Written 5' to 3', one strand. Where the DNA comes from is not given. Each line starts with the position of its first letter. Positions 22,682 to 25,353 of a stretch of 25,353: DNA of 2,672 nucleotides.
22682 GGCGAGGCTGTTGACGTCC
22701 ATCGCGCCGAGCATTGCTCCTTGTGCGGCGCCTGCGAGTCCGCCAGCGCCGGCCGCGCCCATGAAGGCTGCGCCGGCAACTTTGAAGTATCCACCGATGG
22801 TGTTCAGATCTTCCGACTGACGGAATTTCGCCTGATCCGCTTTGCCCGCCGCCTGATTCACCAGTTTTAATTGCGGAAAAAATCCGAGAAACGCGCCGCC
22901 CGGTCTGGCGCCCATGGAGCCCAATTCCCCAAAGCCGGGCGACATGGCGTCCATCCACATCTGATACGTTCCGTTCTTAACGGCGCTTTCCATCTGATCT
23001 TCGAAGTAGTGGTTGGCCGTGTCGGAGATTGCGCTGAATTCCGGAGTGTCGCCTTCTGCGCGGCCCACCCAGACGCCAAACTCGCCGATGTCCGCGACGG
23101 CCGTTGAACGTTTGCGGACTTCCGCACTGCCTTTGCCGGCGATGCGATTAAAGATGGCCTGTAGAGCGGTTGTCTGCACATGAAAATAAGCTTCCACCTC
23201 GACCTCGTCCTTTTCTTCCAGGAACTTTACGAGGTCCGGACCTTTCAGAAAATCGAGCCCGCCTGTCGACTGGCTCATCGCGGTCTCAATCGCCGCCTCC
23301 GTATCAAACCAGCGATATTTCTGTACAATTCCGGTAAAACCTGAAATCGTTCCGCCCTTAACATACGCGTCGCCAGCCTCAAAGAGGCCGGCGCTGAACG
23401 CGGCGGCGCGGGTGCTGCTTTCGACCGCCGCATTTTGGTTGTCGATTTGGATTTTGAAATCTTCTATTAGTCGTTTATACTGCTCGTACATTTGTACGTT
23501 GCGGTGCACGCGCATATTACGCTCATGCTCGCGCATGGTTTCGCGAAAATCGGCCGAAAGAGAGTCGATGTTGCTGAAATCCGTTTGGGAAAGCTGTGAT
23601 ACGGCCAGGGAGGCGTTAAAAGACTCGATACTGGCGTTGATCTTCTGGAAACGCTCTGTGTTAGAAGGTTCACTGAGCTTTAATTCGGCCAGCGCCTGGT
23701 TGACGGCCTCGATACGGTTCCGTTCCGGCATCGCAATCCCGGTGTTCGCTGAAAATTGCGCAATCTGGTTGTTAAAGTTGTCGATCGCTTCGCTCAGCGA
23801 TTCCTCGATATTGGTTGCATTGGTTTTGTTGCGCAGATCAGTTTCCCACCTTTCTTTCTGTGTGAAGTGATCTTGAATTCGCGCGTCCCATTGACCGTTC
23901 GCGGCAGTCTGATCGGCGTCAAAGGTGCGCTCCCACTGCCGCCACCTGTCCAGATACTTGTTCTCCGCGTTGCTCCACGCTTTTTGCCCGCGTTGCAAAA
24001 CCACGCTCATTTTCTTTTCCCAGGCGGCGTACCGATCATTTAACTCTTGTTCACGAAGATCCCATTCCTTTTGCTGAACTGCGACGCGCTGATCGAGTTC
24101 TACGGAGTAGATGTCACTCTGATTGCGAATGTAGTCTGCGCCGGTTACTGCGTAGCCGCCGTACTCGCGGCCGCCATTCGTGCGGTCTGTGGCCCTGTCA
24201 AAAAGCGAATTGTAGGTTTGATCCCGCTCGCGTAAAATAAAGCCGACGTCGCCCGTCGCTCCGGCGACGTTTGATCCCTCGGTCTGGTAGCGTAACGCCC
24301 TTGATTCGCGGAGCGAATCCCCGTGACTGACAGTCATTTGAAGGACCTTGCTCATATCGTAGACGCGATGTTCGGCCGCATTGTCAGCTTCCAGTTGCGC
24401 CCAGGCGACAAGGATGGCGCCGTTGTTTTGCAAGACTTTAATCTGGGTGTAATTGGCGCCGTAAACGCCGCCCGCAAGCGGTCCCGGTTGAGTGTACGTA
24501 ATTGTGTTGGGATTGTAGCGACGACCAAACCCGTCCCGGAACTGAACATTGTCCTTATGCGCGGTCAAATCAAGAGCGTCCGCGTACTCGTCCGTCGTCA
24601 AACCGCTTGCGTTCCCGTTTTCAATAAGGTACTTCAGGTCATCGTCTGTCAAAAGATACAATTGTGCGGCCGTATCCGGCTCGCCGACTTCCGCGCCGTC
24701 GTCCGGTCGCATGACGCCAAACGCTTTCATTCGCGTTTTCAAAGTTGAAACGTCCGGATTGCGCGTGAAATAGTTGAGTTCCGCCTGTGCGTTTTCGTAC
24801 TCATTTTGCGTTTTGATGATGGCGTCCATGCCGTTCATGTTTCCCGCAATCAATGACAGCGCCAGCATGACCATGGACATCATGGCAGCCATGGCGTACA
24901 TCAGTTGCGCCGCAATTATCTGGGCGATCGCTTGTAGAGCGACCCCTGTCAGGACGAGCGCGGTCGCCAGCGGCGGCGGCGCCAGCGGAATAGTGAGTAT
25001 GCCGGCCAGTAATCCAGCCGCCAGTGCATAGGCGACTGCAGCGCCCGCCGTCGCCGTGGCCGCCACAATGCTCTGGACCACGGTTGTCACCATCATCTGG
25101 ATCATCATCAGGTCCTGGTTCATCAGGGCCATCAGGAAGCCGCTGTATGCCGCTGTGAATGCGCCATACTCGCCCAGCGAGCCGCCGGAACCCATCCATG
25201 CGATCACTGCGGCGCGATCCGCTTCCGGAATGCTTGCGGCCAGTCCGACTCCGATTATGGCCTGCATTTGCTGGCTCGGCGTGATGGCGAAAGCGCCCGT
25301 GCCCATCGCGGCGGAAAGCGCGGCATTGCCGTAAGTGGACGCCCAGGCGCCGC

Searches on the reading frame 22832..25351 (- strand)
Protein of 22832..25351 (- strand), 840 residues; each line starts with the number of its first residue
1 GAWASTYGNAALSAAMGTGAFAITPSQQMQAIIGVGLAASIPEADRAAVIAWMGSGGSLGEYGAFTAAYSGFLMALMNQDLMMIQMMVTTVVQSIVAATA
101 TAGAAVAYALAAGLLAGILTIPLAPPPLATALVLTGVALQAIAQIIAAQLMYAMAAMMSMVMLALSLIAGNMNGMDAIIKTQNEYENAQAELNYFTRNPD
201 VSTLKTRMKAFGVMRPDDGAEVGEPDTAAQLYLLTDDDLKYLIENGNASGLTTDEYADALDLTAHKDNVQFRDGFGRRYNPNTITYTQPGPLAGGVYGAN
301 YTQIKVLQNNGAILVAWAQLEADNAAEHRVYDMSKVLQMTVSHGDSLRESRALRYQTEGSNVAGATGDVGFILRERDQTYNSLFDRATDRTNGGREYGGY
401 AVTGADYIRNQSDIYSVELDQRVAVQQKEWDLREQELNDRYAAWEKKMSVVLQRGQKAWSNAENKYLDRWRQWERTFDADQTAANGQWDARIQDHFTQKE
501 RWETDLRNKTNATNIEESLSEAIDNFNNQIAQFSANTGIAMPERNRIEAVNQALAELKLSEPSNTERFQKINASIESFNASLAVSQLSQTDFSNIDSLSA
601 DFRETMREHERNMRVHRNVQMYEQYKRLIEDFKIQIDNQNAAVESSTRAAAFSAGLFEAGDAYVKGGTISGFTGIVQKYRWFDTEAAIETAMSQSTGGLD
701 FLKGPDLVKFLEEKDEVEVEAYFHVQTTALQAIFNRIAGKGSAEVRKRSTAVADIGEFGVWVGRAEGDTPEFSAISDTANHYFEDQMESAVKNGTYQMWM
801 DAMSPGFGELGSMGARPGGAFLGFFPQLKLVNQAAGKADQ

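Call 97: predict_structure(alignment_id=A6)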
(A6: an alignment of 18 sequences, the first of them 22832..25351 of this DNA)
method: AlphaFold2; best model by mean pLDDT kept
length: 840 residues; sequences in the alignment: 18
mean_pLDDT: 67.8   pTM: 0.39
mean pLDDT of the five models: 67.8, 64.8, 63.7, 60.5, 56.6
residues with pLDDT >= 90: 35; 70-90: 367; 50-70: 308; < 50: 130
segments of 3 or more residues with pLDDT < 50: 1-21, 118-124, 225-229, 392-400, 451-466, 564-568, 574-592, 594-599, 768-783, 785-802
pLDDT, mean of each block of 10 residues (from residue 1): 39 40 60 67 63 62 63 73 73 69 61 51 50 64 70 73 69 61 84 90 88 62 50 72 80 81 89 86 90 80 89 90 88 87 78 73 65 70 61 44 60 64 65 69 59 40 47 70 72 69 63 61 70 64 64 64 49 46 37 44 55 70 80 83 78 76 73 82 85 65 71 74 80 85 73 85 66 46 44 43 66 76 81 71
secondary structure, 60 per line:
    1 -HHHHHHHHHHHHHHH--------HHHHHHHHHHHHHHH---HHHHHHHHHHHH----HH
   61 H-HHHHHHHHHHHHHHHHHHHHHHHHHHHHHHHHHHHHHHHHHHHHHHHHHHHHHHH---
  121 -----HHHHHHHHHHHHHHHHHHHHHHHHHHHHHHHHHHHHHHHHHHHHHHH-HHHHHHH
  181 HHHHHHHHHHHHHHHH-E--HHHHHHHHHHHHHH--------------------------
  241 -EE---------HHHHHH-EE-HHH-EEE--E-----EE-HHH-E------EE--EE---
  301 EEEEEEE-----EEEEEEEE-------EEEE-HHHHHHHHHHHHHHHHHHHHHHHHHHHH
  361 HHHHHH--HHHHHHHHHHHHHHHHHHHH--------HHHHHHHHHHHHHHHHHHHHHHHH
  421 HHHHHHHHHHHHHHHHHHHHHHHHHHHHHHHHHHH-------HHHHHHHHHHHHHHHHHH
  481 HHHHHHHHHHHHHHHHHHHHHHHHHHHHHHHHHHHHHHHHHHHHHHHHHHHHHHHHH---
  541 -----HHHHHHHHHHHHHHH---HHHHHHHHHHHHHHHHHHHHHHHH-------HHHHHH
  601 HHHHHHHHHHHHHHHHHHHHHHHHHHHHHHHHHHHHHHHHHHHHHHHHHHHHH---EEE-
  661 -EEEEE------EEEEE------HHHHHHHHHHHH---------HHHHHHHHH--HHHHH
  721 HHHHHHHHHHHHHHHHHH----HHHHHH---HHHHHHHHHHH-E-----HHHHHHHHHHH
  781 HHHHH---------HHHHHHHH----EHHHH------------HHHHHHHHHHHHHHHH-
elements in order (helices of 4 or more, strands of 3 or more residues): H2-16 H25-39 H43-54 H63-117 H126-172 H174-196 H201-214 H253-258 E267-269 E301-307 E313-320 E328-331 H333-366 H369-388 H397-455 H463-537 H546-560 H564-587 H595-653 E657-659 E662-666 E673-677 H684-695 H705-713 H716-738 H743-748 H752-762 H770-785 H795-802 H808-811 H824-839

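Call 128: fold_search(model_id=the predicted structure, library=pdb)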
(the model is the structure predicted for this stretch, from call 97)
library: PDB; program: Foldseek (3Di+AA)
matches with E <= 10: 31; with E <= 0.001: 0
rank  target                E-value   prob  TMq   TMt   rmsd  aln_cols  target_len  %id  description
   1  8i13_A                7.4e-01  0.04  0.07  0.06  122.2       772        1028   10  Cryo-EM structure of 6-subunit Smc5/6 (released 2024-06-26)
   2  9cpc_3H               1.1e+00  0.11  0.08  0.19  34.8       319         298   12  Atomic model of porcine brain ventricles cilia doublet microtubule (48-nm periodicity) (released 2024-10-23)
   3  8snb_8S               1.2e+00  0.08  0.07  0.17  36.5       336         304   13  atomic model of sea urchin sperm doublet microtubule (48-nm periodicity) (released 2023-06-28)
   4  4b9q_D                1.6e+00  0.21  0.05  0.08  13.6       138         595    6  Open conformation of ATP-bound Hsp70 homolog DnaK (released 2012-11-14)
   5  7ko2_B                2.1e+00  0.12  0.05  0.07  14.5       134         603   10  Restraining state of near full-length Hsp70 DnaK (released 2021-09-15)
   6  5nro_A                2.3e+00  0.11  0.05  0.07  15.1       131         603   10  Structure of full-length DnaK with bound J-domain (released 2018-01-17)
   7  9dxf_A                2.6e+00  0.06  0.06  0.10  21.4       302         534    9  attLmm bound serine integrase and RDF complex in the post-rotation state (released 2026-01-21)
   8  7ko2_D                2.8e+00  0.10  0.05  0.07  14.4       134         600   10  Restraining state of near full-length Hsp70 DnaK (released 2021-09-15)
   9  8otz_Co               3.5e+00  0.06  0.07  0.15  37.6       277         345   12  48-nm repeat of the native axonemal doublet microtubule from bovine sperm (released 2023-11-22)
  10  8i7o_B3               4.4e+00  0.04  0.07  0.16  38.4       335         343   10  In situ structure of axonemal doublet microtubules in mouse sperm with 16-nm repeat (released 2023-10-11)
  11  7qcd_A                4.7e+00  0.03  0.06  0.05  117.5       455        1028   12  CryoEM structure of the Smc5/6-holocomplex (composite structure) (released 2022-09-21)
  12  9fqr_Co               4.9e+00  0.05  0.07  0.20  36.0       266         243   11  96-nm repeat of axonemal doublet microtubules from bovine sperm (released 2025-03-26)
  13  8j07_8G               5.7e+00  0.04  0.08  0.17  35.1       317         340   11  96nm repeat of human respiratory doublet microtubule and associated axonemal complexes (released 2023-07-26)
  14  8i7o_Fb               5.7e+00  0.03  0.08  0.16  34.1       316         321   11  In situ structure of axonemal doublet microtubules in mouse sperm with 16-nm repeat (released 2023-10-11)
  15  2zdi_C                6.0e+00  0.05  0.06  0.25  19.5       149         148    9  Crystal structure of Prefoldin from Pyrococcus horikoshii OT3 (released 2008-02-05)
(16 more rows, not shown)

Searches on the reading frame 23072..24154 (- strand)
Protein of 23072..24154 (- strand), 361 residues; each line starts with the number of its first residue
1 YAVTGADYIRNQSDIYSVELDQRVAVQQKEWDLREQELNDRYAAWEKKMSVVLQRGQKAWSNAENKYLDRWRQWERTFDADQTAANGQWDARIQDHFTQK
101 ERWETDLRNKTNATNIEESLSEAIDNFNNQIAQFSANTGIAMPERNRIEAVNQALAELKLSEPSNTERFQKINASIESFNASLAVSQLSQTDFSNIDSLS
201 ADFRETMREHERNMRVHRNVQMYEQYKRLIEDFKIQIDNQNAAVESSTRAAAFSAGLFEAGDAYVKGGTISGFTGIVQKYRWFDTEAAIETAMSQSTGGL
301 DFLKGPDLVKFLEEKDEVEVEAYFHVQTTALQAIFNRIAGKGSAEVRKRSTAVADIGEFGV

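Call 42: find_related_loci(query=A2, collection=genome_contigs, flank=10000)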
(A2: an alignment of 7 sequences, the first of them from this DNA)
Query A2 (361 aa) in genome_contigs; peptide patterns used: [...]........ (x = any residue, [..] = any of these).
41 stretches matched a pattern; 11 encode a relative of the query (tblastn E <= 1e-3); 10 distinct loci.
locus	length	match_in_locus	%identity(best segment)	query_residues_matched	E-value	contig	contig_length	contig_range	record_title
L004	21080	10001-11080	42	1-359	6e-92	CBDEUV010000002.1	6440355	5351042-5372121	MAG: Leptospirales bacterium isolate c8770d22-4079-4951-b12b-76a941e02df6 genome assembly, contig: contig_2, whole genom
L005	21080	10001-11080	42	1-359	2e-85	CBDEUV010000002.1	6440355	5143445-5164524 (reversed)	MAG: Leptospirales bacterium isolate c8770d22-4079-4951-b12b-76a941e02df6 genome assembly, contig: contig_2, whole genom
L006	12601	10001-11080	39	1-359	7e-85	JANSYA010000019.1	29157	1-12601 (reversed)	MAG: bacterium isolate bin.39 k141_73403_length_29157_cov_194.1776, whole genome shotgun sequence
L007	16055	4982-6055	41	1-359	1e-84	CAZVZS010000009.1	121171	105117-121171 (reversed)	MAG TPA_asm: uncultured Leptospiraceae bacterium isolate SRP090828_co2_25 genome assembly, contig: NODE_48_length_121171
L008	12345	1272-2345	41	1-359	1e-85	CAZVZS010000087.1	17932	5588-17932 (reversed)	MAG TPA_asm: uncultured Leptospiraceae bacterium isolate SRP090828_co2_25 genome assembly, contig: NODE_1069_length_1793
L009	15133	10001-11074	38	1-348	7e-81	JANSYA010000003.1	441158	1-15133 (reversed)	MAG: bacterium isolate bin.39 k141_432773_length_441158_cov_204.6315, whole genome shotgun sequence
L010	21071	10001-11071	38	1-348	1e-78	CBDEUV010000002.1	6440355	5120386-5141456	MAG: Leptospirales bacterium isolate c8770d22-4079-4951-b12b-76a941e02df6 genome assembly, contig: contig_2, whole genom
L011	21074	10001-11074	37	1-360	1e-73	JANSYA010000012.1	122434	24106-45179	MAG: bacterium isolate bin.39 k141_645805_length_122434_cov_210.0355, whole genome shotgun sequence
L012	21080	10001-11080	44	1-361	3e-102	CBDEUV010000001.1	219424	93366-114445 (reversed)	MAG: Leptospirales bacterium isolate c8770d22-4079-4951-b12b-76a941e02df6 genome assembly, contig: contig_1, whole genom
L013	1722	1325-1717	50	1-131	4e-41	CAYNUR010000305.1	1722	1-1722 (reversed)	MAG TPA_asm: uncultured Candidatus Peribacteria bacterium isolate binchicken_co237_21 genome assembly, contig: NODE_5881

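Call 95: find_related_loci(query=A2, collection=viral_contigs, flank=10000)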
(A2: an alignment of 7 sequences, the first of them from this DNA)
Query A2 (361 aa) in viral_contigs; peptide patterns used: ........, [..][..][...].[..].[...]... (x = any residue, [..] = any of these).
9 stretches matched a pattern, but none encodes a relative of the query by tblastn (E <= 1e-3).

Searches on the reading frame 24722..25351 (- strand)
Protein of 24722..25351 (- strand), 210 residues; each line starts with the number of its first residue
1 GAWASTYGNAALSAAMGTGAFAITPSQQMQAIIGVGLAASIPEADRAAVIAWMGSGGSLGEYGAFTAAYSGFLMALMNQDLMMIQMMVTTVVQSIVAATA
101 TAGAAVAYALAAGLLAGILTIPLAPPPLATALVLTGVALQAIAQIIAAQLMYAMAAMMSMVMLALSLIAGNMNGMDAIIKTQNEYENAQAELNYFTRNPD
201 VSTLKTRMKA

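Call 24: search_protein_families(library=ncbifam, proteins=[window:24722-25351:-], max_evalue=10)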
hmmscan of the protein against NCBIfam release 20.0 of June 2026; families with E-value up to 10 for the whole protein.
window:24722-25351:- (210 aa): 1 family
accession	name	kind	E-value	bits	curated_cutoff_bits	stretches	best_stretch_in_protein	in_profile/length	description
NF043039.1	HgcAB_like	equivalog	1.6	8.3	285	1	72-187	172-287/350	HgcAB-like fusion protein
